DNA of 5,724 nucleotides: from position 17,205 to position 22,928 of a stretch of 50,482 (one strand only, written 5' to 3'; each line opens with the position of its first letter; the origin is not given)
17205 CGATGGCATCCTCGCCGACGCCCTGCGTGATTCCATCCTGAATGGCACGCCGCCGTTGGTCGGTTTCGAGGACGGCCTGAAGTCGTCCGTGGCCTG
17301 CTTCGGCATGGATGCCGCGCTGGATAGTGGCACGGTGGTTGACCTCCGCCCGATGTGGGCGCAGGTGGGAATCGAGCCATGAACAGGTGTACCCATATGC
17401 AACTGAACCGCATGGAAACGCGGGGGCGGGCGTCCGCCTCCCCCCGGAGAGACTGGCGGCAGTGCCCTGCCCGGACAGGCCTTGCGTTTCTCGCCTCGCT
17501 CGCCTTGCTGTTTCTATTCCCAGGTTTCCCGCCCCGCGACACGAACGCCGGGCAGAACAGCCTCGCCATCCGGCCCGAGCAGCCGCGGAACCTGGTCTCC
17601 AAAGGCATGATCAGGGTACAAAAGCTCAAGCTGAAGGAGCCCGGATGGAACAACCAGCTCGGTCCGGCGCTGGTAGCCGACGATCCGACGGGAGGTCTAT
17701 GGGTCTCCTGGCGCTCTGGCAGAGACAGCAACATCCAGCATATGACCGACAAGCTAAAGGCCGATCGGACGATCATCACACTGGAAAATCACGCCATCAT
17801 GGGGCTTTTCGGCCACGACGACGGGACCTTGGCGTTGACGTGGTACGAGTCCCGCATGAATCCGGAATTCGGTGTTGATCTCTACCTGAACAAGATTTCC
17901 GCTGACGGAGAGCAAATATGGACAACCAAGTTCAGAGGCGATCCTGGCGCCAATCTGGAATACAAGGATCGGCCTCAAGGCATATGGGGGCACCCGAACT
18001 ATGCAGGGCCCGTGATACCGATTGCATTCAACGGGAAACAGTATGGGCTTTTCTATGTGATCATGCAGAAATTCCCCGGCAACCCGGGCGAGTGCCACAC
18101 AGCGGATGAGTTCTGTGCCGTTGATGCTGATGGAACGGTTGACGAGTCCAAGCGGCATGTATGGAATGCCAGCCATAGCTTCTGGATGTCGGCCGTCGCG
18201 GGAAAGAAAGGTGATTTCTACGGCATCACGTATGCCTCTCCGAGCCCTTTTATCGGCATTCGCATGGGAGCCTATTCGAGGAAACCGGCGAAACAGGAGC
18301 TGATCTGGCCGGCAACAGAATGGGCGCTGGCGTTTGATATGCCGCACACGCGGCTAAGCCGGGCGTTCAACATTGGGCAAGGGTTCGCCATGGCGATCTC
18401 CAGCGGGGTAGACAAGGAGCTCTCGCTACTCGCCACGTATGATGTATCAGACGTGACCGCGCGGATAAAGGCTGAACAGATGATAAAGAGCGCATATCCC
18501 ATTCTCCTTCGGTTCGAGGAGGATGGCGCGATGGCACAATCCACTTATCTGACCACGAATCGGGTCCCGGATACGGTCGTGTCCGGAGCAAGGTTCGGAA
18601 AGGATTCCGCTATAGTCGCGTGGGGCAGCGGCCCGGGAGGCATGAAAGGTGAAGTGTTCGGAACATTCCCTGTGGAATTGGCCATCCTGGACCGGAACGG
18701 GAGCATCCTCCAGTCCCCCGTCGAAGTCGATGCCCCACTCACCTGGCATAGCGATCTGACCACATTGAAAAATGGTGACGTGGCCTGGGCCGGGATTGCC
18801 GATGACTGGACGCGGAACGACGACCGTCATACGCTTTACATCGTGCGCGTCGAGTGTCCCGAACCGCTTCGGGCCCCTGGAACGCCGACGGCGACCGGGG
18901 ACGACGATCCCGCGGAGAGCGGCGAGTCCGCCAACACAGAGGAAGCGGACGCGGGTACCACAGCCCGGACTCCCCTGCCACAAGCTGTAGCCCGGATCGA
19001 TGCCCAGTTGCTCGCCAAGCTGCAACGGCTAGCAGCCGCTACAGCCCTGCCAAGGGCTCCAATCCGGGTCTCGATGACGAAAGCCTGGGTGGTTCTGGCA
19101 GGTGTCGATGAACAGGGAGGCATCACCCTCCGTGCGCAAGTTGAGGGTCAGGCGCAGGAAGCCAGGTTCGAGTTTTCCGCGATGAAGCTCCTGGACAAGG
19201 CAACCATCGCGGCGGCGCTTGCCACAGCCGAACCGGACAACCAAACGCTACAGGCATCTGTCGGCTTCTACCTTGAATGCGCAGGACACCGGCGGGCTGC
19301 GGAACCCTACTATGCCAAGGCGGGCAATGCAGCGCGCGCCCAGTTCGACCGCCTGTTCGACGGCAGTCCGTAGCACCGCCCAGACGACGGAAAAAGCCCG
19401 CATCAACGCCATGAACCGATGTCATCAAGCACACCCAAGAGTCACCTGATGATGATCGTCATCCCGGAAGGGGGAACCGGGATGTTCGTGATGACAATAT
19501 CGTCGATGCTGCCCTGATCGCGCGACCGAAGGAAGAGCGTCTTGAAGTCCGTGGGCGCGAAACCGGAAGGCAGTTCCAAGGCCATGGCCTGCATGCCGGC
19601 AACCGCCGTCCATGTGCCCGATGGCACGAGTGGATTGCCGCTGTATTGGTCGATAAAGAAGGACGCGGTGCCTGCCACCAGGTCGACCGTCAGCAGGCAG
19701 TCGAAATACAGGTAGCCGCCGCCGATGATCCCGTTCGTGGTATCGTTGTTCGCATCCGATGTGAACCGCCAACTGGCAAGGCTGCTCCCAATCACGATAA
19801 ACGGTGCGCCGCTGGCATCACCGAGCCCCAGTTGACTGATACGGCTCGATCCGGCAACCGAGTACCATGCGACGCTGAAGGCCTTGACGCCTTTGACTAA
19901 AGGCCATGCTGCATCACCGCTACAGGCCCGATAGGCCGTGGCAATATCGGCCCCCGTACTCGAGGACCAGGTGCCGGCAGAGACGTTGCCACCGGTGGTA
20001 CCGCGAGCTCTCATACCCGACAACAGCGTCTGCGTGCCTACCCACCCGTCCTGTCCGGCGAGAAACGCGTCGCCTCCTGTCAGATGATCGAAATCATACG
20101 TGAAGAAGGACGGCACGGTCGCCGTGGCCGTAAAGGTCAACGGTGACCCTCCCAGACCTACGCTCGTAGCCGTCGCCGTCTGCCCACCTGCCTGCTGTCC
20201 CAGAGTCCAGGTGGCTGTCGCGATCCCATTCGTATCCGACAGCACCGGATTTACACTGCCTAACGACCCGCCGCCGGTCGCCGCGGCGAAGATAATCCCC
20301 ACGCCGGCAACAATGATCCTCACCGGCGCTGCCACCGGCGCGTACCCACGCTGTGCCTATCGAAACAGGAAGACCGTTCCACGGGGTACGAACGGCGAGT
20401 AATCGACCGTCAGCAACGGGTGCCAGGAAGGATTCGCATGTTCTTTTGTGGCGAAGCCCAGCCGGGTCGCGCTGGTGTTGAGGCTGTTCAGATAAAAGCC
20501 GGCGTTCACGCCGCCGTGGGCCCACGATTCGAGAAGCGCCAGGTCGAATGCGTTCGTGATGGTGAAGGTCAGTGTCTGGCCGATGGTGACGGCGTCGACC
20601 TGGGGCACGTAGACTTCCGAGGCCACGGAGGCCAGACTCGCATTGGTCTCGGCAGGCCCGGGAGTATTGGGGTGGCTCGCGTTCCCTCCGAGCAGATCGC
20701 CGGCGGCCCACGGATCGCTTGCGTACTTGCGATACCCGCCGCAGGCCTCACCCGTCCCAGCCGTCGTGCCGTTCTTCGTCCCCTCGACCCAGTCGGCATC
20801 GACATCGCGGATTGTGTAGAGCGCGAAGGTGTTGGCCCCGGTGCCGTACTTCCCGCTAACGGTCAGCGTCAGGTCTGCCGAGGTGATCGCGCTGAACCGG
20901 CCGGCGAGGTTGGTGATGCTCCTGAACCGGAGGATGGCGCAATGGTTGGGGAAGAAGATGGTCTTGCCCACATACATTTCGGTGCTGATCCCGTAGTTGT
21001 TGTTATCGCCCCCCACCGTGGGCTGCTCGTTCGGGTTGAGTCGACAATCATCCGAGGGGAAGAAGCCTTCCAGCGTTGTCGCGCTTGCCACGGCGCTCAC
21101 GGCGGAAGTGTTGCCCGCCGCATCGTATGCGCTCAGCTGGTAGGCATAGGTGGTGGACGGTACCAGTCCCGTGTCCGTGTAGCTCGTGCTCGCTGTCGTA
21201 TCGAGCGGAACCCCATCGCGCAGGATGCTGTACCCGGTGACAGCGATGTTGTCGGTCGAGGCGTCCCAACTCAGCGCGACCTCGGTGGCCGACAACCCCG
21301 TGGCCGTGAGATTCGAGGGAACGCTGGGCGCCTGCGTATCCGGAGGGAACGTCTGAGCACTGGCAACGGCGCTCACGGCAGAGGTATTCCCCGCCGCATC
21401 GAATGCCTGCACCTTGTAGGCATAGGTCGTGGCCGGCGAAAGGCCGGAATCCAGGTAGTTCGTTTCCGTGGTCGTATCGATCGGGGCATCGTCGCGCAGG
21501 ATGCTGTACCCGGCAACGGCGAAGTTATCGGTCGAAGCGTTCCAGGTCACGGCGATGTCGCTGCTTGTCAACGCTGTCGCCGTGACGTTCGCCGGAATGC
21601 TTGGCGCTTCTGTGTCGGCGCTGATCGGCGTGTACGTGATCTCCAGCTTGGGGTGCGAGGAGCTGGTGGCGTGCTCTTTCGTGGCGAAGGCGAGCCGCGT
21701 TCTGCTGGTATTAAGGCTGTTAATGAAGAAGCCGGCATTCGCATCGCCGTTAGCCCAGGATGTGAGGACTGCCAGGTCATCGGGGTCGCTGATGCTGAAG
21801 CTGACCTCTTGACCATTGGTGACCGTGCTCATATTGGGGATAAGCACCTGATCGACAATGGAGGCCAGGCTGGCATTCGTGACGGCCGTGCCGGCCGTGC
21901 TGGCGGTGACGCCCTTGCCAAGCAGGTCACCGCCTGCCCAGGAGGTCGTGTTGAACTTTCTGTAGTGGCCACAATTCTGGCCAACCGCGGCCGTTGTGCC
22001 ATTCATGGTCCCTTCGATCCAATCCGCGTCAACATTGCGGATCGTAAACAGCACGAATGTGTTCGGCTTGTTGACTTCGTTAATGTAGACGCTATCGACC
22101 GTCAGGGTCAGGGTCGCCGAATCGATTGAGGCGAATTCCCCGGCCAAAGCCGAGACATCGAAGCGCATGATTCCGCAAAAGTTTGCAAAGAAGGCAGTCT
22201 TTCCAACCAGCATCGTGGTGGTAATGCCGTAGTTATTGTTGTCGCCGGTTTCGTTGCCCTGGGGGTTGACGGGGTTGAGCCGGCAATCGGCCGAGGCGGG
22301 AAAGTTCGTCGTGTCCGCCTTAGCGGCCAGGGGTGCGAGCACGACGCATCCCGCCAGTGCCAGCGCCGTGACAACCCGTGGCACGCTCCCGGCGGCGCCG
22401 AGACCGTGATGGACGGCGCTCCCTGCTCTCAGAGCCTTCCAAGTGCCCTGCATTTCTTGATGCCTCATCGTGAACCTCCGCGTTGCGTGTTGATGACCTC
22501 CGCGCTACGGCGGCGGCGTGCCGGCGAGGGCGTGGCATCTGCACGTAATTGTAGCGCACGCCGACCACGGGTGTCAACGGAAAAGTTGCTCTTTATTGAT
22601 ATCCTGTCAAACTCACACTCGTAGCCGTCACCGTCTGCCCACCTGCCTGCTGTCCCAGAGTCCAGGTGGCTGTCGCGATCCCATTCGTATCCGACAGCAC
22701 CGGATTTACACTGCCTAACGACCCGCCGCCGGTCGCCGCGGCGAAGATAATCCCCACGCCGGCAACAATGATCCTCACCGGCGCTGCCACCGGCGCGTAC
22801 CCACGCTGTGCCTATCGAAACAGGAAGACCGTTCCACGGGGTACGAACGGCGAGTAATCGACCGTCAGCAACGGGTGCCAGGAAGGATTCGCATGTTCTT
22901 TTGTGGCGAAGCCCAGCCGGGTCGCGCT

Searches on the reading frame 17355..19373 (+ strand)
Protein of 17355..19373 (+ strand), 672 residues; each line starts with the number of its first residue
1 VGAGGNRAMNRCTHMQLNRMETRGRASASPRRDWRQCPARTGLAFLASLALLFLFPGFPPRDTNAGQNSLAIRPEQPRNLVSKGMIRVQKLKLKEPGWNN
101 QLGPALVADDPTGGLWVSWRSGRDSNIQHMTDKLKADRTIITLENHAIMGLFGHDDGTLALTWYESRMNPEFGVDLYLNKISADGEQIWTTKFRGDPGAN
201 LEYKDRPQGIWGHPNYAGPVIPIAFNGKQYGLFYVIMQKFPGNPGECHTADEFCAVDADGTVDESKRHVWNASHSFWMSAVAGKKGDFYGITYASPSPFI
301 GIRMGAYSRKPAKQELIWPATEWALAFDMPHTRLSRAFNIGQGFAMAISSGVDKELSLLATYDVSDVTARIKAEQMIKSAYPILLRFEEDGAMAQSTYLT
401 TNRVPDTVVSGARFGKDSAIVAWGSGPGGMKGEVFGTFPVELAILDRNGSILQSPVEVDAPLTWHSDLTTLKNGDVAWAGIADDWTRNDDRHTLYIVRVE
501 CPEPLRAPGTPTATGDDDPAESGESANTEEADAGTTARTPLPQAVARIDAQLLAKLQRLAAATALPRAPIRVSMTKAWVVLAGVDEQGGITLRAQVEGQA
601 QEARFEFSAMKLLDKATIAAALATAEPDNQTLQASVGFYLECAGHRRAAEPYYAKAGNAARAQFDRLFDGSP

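Call 6: search_protein_families(library=pfam, proteins=[window:17355-19373:+], max_evalue=0.1)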
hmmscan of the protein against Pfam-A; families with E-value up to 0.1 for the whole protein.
window:17355-19373:+ (672 aa): 0 families

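Call 7: search_protein_families(library=ncbifam, proteins=[window:17355-19373:+], max_evalue=0.1)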
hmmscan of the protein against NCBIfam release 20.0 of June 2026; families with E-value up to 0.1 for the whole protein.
window:17355-19373:+ (672 aa): 0 families

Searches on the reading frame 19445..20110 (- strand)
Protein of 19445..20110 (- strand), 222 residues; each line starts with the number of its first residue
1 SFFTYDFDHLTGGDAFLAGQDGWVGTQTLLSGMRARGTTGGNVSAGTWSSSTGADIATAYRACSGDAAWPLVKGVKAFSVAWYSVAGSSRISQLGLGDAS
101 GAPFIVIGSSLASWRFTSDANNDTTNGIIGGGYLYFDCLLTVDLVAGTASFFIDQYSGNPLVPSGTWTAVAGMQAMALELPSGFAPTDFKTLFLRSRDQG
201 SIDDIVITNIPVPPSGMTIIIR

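Call 24: search_protein_families(library=pfam, proteins=[window:19445-20110:-], max_evalue=10)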
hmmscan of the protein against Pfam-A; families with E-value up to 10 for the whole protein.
window:19445-20110:- (222 aa): 0 families

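Call 49: search_solved_structures(query=A2, max_evalue=10)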
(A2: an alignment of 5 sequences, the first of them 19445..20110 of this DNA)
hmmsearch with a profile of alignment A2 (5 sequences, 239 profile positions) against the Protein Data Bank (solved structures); distinct sequences matched with E-value up to 10: 0.

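Call 69: predict_structure(alignment_id=A3)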
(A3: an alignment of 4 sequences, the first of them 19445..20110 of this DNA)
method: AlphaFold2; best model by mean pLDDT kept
length: 222 residues; sequences in the alignment: 4
mean_pLDDT: 34.3   pTM: 0.26
mean pLDDT of the five models: 34.3, 32.0, 30.6, 29.7, 27.4
residues with pLDDT >= 90: 0; 70-90: 0; 50-70: 0; < 50: 222
segments of 3 or more residues with pLDDT < 50: 1-222
pLDDT, mean of each block of 10 residues (from residue 1): 33 39 37 36 38 34 29 30 31 32 31 30 31 33 35 39 39 38 37 37 32 32 34
secondary structure, 60 per line:
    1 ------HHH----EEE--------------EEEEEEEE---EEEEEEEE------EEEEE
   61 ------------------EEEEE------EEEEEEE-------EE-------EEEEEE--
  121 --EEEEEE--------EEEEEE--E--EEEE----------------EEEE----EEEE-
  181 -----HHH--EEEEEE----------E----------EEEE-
elements in order: E14-16 E31-38 E42-49 E56-60 E79-83 E90-96 E113-118 E123-128 E137-142 E148-151 E168-171 E176-179 E191-196 E218-221

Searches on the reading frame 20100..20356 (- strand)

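Call 24: search_protein_families(library=pfam, proteins=[window:20100-20356:-], max_evalue=10)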
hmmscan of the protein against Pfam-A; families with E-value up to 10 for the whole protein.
window:20100-20356:- (85 aa): 0 families

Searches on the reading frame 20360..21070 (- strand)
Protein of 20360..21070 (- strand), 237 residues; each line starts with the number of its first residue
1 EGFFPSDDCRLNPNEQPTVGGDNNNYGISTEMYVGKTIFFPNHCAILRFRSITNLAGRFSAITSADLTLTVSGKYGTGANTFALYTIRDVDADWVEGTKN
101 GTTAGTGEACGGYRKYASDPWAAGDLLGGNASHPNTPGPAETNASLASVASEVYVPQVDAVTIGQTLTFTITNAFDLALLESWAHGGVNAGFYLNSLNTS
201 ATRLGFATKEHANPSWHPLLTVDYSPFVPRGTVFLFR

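Call 15: find_homologous_proteins(query=window:20360-21070:-, max_evalue=0.001)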
Query window:20360-21070:-: 579 candidates shared short words with the query, none scored E <= 0.001.

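Call 68: find_related_loci(query=window:20360-21070:-, collection=metagenome_contigs, flank=8000)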
Query window:20360-21070:- (237 aa) in metagenome_contigs; peptide patterns used: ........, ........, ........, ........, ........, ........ (x = any residue, [..] = any of these).
182 stretches matched a pattern, but none encodes a relative of the query by tblastn (E <= 1e-3).

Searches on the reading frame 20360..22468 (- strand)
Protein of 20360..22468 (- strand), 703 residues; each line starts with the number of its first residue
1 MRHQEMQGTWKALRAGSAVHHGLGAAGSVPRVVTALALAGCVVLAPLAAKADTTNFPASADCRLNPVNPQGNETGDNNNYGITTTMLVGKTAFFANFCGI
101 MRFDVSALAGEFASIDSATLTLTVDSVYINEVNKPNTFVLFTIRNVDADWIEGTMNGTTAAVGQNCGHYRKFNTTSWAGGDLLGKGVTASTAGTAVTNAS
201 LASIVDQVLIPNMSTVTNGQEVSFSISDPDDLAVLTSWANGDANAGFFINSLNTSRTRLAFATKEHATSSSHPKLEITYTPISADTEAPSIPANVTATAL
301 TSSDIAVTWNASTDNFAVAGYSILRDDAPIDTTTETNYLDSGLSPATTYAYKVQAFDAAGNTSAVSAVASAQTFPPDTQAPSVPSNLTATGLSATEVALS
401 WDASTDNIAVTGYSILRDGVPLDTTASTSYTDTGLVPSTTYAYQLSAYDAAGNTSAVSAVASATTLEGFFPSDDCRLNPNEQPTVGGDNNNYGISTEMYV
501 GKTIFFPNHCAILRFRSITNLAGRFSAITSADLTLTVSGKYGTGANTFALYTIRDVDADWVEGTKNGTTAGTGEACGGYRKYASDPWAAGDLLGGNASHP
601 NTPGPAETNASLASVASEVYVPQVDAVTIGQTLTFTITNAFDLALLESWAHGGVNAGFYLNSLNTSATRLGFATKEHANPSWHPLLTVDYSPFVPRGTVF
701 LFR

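Call 6: search_protein_families(library=pfam, proteins=[window:20360-22468:-], max_evalue=0.1)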
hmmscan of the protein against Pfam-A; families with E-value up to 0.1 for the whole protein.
window:20360-22468:- (703 aa): 10 families
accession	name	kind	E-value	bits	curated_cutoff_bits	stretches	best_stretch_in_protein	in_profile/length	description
PF00041.27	fn3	-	1.2e-19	70.7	25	2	383-459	2-79/84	Fibronectin type III domain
PF24517.2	CBM96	-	1.2e-10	41.9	26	2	75-161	18-96/164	Carbohydrate-binding module family 96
PF18370.7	RGI_lyase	-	1.9e-06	28.6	27.8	1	301-353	15-70/86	Rhamnogalacturonan I lyases beta-sheet domain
PF25788.1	Ig_Rha78A_N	-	3.8e-06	27.5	27.4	1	333-373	61-101/105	Rha78A-like, N-terminal immunoglobulin domain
PF25059.1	FN3_DSCAM-DSCAML_C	-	2.9e-05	24.7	39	1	334-369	43-78/89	DSCAM/DSCAML C-terminal Fn3-like domain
PF06486.16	DUF1093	-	4.8e-05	24.4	26.3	0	333-367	17-50/81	Protein of unknown function (DUF1093)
PF16656.11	Pur_ac_phosph_N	-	9.9e-05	23.3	30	0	302-371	12-91/93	Purple acid Phosphatase, N-terminal domain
PF12245.14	Big_3_2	-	0.00022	21.8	23.3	0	425-459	75-115/122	Bacterial Ig-like domain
PF10179.15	NDNF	-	0.07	13.6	27.3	0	332-374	85-127/127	Neuron-derived neurotrophic factor, first Fn(III) domain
PF06848.17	Disaggr_repeat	-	0.074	13.2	33.9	0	243-277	145-179/179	Disaggregatase related repeat domain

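Call 7: search_protein_families(library=ncbifam, proteins=[window:20360-22468:-], max_evalue=0.1)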
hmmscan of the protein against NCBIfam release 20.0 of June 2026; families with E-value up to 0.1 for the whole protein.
window:20360-22468:- (703 aa): 6 families
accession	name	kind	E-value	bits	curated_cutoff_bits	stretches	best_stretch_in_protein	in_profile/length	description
NF041611.1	exoglucan_CbhB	equivalog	1.4e-43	149.1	1950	1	278-476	695-896/997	exoglucanase CbhB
NF033679.1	DNRLRE_dom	domain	3e-21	76.2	34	2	76-278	10-164/164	DNRLRE domain-containing protein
NF045522.1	MXAN_2561_fam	equivalog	2.4e-10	40.4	150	2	162-370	38-255/304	MXAN_2561 family MXYO-CTERM-anchored protein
NF047446.1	barrel_OmpL47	domain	0.01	16.3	40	0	352-368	48-64/68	OmpL47-type beta-barrel domain-containing protein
NF009069.0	PRK12404.1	subfamily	0.066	12.1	442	0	190-233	158-201/338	stage V sporulation protein AD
NF002516.0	PRK01904.1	equivalog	0.067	12.7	257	0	431-465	134-168/219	curli polymerization inhibitor CsgI-related protein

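Call 33: search_protein_representatives(protein=window:20360-22468:-)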
Query: 703 residues. Proteins with E-value up to 0.001 (for the whole library): 47194; up to 1e-10: 24351; up to 1e-30: 5860. The best 150 are listed.
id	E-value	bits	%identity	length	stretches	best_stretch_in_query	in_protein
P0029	0.0e+00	1554.1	100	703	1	1-703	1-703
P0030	0.0e+00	1341.4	42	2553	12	278-467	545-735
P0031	0.0e+00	1312.3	49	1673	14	282-464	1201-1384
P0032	0.0e+00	1162.6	40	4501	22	278-472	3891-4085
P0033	0.0e+00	1161.9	40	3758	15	283-471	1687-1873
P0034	0.0e+00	1131.3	38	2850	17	284-465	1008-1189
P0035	0.0e+00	1057.1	58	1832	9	284-466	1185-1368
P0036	3.2e-284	960.9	42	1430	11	275-466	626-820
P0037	1.8e-271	918.7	41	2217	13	283-466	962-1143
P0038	1.6e-269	912.3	42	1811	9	287-466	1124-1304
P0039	3.9e-265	897.8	43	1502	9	284-465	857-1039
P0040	6.2e-261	883.9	37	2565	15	282-467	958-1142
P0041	1.7e-244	829.6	42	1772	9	278-466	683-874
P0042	3.3e-231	785.7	43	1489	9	283-466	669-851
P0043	9.5e-229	777.6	43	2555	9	278-466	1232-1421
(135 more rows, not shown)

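Call 42: find_encoding_contigs(protein=P0029, flank=6000, max_places=8)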
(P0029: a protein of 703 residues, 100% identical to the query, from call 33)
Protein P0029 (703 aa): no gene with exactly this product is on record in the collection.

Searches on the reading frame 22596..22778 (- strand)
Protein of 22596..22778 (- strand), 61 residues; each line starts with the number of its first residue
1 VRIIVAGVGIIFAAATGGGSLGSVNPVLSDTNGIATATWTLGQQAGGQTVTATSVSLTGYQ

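Call 54: find_encoding_contigs(protein=window:22596-22778:-, flank=6000, max_places=6)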
Protein seq(61 aa) (61 aa): no gene with exactly this product is on record in the collection.
